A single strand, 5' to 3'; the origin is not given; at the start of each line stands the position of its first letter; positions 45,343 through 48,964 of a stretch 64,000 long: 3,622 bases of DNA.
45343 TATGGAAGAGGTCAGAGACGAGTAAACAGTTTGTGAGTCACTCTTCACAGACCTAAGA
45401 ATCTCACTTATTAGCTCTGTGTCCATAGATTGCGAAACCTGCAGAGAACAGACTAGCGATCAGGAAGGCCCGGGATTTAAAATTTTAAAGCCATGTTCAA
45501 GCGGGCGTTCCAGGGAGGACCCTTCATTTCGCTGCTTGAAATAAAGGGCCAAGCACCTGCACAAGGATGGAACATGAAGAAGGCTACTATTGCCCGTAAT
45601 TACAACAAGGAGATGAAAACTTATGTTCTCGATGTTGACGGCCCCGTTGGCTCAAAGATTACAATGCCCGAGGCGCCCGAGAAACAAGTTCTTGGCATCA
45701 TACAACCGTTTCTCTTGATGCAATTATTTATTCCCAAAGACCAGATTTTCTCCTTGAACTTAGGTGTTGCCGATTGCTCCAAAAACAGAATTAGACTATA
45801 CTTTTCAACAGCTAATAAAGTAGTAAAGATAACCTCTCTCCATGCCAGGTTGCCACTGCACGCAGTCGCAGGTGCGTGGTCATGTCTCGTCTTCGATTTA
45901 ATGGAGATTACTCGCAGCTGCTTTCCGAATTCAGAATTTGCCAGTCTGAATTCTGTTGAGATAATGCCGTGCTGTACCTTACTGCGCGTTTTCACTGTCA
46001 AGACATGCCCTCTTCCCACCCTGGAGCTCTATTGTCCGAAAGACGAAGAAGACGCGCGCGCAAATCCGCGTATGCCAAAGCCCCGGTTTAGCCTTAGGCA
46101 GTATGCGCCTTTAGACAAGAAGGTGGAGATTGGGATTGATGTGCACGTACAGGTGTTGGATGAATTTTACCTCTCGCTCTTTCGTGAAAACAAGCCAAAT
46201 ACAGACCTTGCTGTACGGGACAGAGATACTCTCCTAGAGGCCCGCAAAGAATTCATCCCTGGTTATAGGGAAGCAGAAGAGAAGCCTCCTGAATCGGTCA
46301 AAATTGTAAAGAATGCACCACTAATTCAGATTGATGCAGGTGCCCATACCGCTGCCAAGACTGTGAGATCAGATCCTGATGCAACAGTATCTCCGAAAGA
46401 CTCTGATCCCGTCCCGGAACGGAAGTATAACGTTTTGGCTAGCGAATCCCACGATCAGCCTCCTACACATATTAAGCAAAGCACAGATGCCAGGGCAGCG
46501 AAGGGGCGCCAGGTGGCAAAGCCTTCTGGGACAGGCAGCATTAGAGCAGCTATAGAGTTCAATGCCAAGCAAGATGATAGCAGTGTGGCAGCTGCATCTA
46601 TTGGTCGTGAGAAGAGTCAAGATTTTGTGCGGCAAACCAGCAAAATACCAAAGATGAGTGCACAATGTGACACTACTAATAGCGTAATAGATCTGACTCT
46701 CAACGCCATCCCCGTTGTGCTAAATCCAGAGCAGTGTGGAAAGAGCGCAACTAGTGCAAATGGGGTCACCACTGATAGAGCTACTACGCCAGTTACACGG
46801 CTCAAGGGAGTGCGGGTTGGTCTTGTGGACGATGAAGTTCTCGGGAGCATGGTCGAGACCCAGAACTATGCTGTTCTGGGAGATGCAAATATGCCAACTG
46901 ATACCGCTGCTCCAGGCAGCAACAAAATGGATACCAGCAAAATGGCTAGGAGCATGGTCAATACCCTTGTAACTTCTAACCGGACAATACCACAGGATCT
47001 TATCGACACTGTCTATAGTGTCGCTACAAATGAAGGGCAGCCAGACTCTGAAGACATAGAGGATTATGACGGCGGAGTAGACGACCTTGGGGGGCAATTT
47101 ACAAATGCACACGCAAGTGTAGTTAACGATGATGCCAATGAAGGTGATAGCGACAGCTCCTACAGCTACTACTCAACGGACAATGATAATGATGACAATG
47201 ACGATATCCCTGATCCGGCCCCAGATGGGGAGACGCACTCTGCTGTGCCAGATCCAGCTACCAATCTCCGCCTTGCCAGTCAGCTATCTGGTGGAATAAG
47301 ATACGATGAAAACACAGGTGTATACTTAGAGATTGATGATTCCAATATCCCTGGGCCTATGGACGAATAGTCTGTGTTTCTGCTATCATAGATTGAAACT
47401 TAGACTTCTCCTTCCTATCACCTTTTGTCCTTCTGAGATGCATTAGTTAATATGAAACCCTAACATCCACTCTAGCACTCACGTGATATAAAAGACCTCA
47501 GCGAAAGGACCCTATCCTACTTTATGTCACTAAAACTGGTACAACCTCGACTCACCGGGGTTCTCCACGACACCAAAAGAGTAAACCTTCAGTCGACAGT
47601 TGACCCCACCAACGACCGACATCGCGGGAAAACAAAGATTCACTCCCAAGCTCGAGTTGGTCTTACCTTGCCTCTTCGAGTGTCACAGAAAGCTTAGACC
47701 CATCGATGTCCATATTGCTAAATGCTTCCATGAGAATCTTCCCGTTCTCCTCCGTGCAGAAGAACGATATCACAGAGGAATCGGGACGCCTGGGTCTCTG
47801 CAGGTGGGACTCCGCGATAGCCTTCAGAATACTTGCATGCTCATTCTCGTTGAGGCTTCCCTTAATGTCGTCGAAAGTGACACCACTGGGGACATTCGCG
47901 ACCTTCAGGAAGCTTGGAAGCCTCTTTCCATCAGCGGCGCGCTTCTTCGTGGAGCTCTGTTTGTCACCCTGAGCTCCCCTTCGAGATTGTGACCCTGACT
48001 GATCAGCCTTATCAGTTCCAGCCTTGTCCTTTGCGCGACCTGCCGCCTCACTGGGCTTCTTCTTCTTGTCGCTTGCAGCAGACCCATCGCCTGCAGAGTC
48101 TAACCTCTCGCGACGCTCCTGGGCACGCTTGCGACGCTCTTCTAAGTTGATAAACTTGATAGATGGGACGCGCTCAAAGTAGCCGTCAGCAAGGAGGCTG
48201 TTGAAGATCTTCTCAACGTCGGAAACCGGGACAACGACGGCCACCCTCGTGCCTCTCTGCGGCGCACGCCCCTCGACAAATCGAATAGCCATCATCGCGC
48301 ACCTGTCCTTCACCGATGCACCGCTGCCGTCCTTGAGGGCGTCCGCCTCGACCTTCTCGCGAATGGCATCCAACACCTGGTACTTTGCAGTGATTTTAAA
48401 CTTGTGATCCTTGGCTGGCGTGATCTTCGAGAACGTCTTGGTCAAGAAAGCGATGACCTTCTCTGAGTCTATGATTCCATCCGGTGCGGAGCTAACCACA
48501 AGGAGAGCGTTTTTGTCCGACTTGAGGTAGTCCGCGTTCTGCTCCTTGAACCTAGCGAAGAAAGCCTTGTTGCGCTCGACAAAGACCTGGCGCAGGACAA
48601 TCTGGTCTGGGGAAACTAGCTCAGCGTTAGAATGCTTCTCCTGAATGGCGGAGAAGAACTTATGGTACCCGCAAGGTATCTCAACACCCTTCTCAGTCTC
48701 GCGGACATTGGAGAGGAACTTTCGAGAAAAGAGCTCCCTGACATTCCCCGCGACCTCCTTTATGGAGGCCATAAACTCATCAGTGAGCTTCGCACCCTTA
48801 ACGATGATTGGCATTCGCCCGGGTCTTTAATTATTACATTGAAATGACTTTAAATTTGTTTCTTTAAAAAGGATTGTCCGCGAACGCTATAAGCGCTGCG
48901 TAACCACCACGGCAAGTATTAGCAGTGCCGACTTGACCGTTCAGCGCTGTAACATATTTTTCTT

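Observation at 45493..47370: Divergent CFAP20 (BUG22/DUF667) domain paralog with a long acidic low-complexity tail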

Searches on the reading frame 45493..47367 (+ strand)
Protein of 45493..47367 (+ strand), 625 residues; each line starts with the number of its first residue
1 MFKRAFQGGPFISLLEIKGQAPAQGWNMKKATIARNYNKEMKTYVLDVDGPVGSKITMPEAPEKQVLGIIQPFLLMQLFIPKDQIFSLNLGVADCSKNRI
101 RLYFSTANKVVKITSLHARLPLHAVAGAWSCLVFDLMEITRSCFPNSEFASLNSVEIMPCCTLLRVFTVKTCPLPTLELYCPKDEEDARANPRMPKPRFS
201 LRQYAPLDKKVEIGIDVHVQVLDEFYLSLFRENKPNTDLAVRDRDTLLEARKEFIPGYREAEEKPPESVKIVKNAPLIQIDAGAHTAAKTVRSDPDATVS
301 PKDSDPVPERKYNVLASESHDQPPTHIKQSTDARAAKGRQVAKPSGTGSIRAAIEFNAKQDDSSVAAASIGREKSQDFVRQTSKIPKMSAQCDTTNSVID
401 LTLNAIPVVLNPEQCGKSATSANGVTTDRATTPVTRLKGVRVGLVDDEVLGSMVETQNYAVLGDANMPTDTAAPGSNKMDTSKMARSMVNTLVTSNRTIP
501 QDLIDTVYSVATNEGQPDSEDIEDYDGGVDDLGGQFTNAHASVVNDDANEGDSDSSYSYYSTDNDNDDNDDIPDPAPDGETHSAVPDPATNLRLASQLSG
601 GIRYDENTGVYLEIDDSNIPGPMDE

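Call 3: search_protein_families(library=pfam, proteins=[window:45493-47367:+], max_evalue=1)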
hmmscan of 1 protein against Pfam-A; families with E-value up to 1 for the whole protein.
window:45493-47367:+ (625 aa): 1 family
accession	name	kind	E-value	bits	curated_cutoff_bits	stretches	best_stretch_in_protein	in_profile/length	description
PF05018.18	CFA20_dom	-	3.6e-45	154.4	24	1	1-186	1-177/185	CFA20 domain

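Call 4: search_solved_structures(query=window:45493-47367:+, max_evalue=1, show_alignments=3)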
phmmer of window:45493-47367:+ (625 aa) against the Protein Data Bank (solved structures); distinct sequences matched with E-value up to 1: 0.

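Call 6: find_homologous_proteins(query=window:45493-47367:+)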
Query window:45493-47367:+ (625 aa): 10 proteins with E <= 0.001 among 8000 candidates.
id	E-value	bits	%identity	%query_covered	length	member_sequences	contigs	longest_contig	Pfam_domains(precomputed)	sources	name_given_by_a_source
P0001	0.0e+0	1393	99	100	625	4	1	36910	PF05018.19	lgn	-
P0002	0.0e+0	1388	98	100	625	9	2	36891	PF05018.19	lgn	-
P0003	0.0e+0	1231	87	100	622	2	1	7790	PF05018.19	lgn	-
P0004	0.0e+0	1094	78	100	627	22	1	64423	PF05018.19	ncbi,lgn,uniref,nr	ncbi:hypothetical protein QR46_1672 [Giardia duodenalis assemblage B]|uniref:CFA20 domain-containing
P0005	0.0e+0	1091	78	100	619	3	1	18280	PF05018.19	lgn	-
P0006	1.4e-292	990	70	100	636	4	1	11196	PF05018.19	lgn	-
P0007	1.8e-131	458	44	100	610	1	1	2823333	PF05018.19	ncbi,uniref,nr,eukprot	ncbi:hypothetical protein GMRT_14103 [Giardia muris]|uniref:CFA20 domain-containing protein n=1 Tax=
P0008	2.2e-108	382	35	99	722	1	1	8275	PF05018.19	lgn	-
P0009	2.6e-101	358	59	41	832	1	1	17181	PF05018.19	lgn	-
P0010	1.6e-88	316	34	98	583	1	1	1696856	PF05018.19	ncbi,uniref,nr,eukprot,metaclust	ncbi:hypothetical protein SS50377_24538 [Spironucleus salmonicida]|uniref:CFA20 domain-containing pr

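Call 17: list_cluster_members(proteins=[window:45493-47367:+, P0001, P0002, P0009, P0008])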
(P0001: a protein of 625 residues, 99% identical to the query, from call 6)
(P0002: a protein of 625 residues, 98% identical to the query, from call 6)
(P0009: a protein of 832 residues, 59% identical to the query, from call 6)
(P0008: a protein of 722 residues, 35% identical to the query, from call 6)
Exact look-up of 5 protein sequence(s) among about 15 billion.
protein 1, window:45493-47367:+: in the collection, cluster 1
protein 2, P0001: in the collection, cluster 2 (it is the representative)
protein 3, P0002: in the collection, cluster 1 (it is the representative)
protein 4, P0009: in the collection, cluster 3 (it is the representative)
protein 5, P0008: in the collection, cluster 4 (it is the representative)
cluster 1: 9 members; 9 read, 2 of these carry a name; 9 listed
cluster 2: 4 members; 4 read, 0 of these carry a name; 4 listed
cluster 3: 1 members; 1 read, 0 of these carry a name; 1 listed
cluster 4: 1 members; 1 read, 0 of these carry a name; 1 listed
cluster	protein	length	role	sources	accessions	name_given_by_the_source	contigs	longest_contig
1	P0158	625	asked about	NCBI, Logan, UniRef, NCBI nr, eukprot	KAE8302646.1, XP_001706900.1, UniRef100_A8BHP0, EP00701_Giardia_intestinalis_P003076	hypothetical protein GL50803_007328 [Giardia duodenalis] | Uncharacterized protein n=1 Tax=Giardia intestinalis (strain ATCC 50803 / WB clone C6) ... | hypothetical protein GL50803_007328 [Giardia intestinalis]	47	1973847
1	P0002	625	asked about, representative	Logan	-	-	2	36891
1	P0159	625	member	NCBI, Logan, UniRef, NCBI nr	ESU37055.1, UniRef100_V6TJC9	Hypothetical protein DHA2_153552 [Giardia duodenalis] | CFA20 domain-containing protein n=1 Tax=Giardia intestinalis TaxID=5741 RepID=V6TJC9_GIAIN | Hypothetical protein DHA2_153552 [Giardia intestinalis]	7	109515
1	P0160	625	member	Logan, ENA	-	-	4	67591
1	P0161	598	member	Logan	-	-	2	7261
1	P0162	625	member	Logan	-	-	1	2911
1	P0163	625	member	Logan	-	-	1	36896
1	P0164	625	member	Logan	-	-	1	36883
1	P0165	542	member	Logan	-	-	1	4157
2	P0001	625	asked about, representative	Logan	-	-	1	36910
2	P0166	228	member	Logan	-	-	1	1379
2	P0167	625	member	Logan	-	-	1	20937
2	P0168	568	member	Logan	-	-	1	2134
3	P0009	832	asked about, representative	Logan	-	-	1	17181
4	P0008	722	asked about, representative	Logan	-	-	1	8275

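Call 49: predict_structure(alignment_id=A2)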
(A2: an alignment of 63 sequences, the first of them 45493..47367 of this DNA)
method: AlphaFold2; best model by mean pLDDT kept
length: 625 residues; sequences in the alignment: 63
mean_pLDDT: 63.6   pTM: 0.55
mean pLDDT of the five models: 63.6, 61.1, 61.0, 60.5, 60.3
residues with pLDDT >= 90: 175; 70-90: 89; 50-70: 64; < 50: 297
segments of 3 or more residues with pLDDT < 50: 278-294, 297-300, 302-305, 309-321, 325-343, 345-473, 475-498, 510-576, 578-580, 582-595
pLDDT, mean of each block of 10 residues (from residue 1): 81 92 92 96 96 91 80 97 95 97 95 97 91 97 97 96 97 91 89 79 86 91 92 76 89 85 62 53 46 48 50 40 46 43 41 36 37 40 35 39 38 39 43 44 37 32 35 39 45 46 53 42 40 36 39 38 40 45 44 47 80 70 53
secondary structure, 60 per line:
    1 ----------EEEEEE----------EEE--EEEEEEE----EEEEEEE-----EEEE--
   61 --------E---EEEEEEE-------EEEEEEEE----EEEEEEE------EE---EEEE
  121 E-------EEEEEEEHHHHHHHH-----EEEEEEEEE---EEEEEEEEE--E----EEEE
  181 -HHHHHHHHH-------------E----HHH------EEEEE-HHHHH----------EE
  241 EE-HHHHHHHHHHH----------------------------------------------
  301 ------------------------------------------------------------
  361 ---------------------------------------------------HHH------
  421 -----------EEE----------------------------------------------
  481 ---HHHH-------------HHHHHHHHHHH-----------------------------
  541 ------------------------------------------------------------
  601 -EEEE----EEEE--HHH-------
elements in order: E11-16 E27-29 E32-38 E43-49 E55-58 E73-79 E87-94 E99-105 E117-121 E129-135 H136-143 E149-157 E161-169 E177-180 H182-190 E218-222 H224-228 E239-242 H244-254 E432-434 H484-487 H501-511 E602-605 E610-613

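Call 52: fold_search(model_id=the predicted structure, library=pdb)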
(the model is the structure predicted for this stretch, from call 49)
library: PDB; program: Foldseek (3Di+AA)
matches with E <= 10: 652; with E <= 0.001: 39
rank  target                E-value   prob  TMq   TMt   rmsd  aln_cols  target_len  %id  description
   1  8otz_XL               7.2e-17  1.00  0.26  0.85   1.7       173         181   27  48-nm repeat of the native axonemal doublet microtubule from bovine sperm (released 2023-11-22)
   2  9e78_X                8.0e-17  1.00  0.26  0.85   4.4       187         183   24  48-nm repeat of the Leishmania tarentolae doublet microtubule (released 2025-03-12)
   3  7ung_XA               2.6e-16  1.00  0.26  0.84   1.7       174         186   27  48-nm repeat of the human respiratory doublet microtubule (released 2022-10-05)
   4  6ve7_3                3.0e-16  1.00  0.26  0.84   4.8       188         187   25  The inner junction complex of Chlamydomonas reinhardtii doublet microtubule (released 2020-02-05)
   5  8iyj_XA               3.1e-16  1.00  0.26  0.83   1.8       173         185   28  Cryo-EM structure of the 48-nm repeat doublet microtubule from mouse sperm (released 2023-07-05)
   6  9d5n_C1               4.7e-16  1.00  0.26  0.84   1.8       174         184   23  48-nm doublet microtubule from Trichomonas vaginalis strain G3 (released 2025-05-14)
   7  8otz_XG               5.9e-16  1.00  0.26  0.85   1.7       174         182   27  48-nm repeat of the native axonemal doublet microtubule from bovine sperm (released 2023-11-22)
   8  8otz_XM               7.0e-16  1.00  0.26  0.86   1.6       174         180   28  48-nm repeat of the native axonemal doublet microtubule from bovine sperm (released 2023-11-22)
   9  9e2g_1V               8.3e-16  1.00  0.26  0.84   1.6       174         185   24  Cryo-EM structure of 48 nm repeat of microtubule doublet from T. brucei flagellum (released 2025-03-12)
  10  8snb_3E               1.2e-15  1.00  0.26  0.84   1.5       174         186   25  atomic model of sea urchin sperm doublet microtubule (48-nm periodicity) (released 2023-06-28)
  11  6u42_3W               1.5e-15  1.00  0.26  0.85   1.6       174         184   25  Natively decorated ciliary doublet microtubule (released 2019-11-13)
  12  8g2z_0Q               6.0e-15  1.00  0.26  0.83   1.8       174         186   26  48-nm doublet microtubule from Tetrahymena thermophila strain CU428 (released 2023-06-14)
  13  7som_A                1.3e-14  1.00  0.26  0.83   1.7       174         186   26  Ciliary C2 central pair apparatus isolated from Chlamydomonas reinhardtii (released 2022-04-13)
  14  8tek_g                1.5e-14  1.00  0.26  0.83   1.7       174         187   25  Baseplate of Nexin-dynein regulatory complex from Tetrahymena thermophila (released 2023-09-20)
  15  7rro_XA               2.0e-14  1.00  0.26  0.84   1.8       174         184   27  Structure of the 48-nm repeat doublet microtubule from bovine tracheal cilia (released 2021-10-27)
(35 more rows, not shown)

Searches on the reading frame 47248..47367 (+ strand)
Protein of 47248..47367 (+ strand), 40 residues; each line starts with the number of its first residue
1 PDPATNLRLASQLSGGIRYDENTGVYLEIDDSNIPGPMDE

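Call 60: search_protein_families(library=pfam, proteins=[window:47248-47367:+], max_evalue=10)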
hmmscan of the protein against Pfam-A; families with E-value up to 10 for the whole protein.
seq(40 aa): 0 families

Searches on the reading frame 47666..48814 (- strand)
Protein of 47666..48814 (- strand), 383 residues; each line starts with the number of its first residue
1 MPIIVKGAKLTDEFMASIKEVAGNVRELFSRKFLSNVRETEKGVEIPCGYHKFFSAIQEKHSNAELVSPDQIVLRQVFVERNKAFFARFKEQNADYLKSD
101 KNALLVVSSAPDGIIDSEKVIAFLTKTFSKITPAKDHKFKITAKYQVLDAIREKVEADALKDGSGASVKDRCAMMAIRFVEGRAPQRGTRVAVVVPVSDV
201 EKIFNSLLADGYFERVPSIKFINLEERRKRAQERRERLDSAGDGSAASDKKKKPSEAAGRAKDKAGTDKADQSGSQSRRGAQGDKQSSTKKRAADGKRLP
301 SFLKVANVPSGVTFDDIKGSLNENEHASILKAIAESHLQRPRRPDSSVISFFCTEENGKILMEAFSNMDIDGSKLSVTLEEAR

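Call 64: search_protein_families(library=pfam, proteins=[window:47666-48814:-], max_evalue=0.01)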
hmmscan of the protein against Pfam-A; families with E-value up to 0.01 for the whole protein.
window:47666-48814:- (383 aa): 1 family
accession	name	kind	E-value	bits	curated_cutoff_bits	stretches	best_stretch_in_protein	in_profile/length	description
PF16881.10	LIAS_N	-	0.0035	18.2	27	1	273-323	35-84/96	N-terminal domain of lipoyl synthase of Radical_SAM family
